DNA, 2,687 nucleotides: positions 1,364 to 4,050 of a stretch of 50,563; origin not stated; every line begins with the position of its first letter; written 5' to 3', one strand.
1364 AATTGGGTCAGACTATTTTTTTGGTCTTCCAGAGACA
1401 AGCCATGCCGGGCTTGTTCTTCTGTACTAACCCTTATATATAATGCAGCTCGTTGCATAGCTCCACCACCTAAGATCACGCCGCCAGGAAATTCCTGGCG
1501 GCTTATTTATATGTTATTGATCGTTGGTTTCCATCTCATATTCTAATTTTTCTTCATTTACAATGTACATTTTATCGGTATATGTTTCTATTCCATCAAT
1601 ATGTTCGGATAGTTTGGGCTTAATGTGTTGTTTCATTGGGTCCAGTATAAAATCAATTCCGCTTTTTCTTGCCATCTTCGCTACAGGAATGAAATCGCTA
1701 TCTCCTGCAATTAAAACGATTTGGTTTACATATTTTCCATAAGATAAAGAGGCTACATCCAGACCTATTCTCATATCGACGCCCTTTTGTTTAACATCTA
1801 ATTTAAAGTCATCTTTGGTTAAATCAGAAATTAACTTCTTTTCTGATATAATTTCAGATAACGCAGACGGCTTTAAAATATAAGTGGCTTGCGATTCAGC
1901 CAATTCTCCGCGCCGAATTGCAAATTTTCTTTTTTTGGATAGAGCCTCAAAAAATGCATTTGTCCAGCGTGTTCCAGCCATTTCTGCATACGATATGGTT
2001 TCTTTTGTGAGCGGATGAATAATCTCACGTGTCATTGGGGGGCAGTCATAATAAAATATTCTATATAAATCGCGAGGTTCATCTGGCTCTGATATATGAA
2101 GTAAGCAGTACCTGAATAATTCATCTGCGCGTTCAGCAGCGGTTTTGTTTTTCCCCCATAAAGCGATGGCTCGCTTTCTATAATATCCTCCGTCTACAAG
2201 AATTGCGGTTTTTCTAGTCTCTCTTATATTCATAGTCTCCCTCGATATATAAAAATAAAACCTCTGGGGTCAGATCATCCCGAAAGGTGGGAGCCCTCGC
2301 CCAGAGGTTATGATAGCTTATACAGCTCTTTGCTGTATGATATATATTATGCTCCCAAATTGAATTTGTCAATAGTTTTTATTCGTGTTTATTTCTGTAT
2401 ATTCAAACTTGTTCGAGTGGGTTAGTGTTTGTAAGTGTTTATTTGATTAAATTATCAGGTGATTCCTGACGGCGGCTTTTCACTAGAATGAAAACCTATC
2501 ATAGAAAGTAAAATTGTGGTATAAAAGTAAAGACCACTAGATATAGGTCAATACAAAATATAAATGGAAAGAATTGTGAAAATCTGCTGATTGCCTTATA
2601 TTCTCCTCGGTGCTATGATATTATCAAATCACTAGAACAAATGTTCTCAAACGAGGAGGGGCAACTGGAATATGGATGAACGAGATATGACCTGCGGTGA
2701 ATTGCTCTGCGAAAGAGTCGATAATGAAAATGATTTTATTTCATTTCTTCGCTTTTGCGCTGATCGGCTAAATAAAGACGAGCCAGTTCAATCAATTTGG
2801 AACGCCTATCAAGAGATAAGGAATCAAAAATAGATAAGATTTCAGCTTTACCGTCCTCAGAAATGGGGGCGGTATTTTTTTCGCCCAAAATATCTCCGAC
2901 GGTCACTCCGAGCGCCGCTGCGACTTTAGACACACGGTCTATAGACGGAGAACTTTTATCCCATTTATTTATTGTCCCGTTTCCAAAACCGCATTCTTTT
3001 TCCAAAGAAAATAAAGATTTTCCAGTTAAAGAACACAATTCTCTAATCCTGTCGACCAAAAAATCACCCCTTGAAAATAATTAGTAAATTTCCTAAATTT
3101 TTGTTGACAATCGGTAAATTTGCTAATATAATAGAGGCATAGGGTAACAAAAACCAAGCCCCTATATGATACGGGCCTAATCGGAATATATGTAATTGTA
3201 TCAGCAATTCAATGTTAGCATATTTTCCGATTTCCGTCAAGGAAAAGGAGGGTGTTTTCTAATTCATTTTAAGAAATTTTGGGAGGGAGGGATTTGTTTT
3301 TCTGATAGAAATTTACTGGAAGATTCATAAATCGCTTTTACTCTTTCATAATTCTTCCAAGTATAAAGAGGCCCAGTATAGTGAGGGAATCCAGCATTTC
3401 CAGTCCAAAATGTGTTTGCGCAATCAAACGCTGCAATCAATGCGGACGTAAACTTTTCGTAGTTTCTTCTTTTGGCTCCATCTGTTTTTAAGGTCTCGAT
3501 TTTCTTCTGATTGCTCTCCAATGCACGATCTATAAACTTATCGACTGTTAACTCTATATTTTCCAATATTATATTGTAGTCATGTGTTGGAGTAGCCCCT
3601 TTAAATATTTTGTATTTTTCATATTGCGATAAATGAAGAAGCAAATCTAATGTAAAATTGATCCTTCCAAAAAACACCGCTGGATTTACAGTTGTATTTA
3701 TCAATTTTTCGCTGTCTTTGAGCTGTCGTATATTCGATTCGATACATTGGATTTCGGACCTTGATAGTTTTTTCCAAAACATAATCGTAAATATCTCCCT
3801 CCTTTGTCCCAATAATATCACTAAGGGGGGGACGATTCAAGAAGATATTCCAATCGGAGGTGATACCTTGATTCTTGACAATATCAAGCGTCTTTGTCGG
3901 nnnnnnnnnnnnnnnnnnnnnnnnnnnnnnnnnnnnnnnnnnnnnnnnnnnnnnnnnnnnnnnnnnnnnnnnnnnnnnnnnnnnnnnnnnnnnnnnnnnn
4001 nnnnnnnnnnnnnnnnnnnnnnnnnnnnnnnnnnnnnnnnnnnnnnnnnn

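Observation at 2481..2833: Cheo-type LexA box controlling a promoter that fires convergently into the 3' end of the repressor gene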

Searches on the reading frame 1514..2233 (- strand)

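Call 7: search_protein_families(library=pfam, proteins=[window:1514-2233:-], max_evalue=0.01)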
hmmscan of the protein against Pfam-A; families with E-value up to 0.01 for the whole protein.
window:1514-2233:- (239 aa): 1 family
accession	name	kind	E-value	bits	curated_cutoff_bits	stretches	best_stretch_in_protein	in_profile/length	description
PF01936.24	NYN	-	2.1e-07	32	24.2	1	142-195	71-122/145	NYN domain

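Call 29: search_protein_families(library=phrogs, proteins=[window:1514-2233:-], max_evalue=1)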
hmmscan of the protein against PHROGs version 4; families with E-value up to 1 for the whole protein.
window:1514-2233:- (239 aa): 4 families
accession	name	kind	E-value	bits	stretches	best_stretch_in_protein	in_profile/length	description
phrog_5783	-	unknown function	4.7e-80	269.7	1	7-220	2-222/246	-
phrog_25189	-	unknown function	0.025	15.1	1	170-235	5-69/180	-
phrog_789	-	other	0.2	11.3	1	174-235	194-256/637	esterase/lipase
phrog_15183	-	unknown function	0.38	12.3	1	44-91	23-69/102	-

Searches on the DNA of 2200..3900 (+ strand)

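Call 8: search_dna_similar(query=window:2234-3300:+, collection=phages, mode=distant)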
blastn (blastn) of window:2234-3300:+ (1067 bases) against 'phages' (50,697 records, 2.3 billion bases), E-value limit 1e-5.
No match.

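Call 71: search_rna_families(source=window, start=2200, end=3900, threshold=evalue, max_evalue=1)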
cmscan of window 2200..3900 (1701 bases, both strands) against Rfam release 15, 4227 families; matches with E-value up to 1: 2.
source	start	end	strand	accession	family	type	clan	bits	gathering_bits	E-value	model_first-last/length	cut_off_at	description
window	3774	3853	-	RF03258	mir-4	Gene; miRNA;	-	27.1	70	0.014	1-81/81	no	mir-4 microRNA precursor family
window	2300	2383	+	RF00079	OmrA-B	Gene; sRNA;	-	22.5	40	0.2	1-87/87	no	OmrA-B family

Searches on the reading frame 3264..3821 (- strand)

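Call 7: search_protein_families(library=pfam, proteins=[window:3264-3821:-], max_evalue=0.01)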
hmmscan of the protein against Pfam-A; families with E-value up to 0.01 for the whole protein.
window:3264-3821:- (185 aa): 0 families

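Call 29: search_protein_families(library=phrogs, proteins=[window:3264-3782:-], max_evalue=1)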
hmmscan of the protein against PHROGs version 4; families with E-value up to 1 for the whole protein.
window:3264-3782:- (172 aa): 2 families
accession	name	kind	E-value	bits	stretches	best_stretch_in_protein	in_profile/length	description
phrog_7974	-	unknown function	1.8e-08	35.3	1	18-116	86-184/213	-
phrog_17596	-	unknown function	0.028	15.1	1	22-116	80-176/196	-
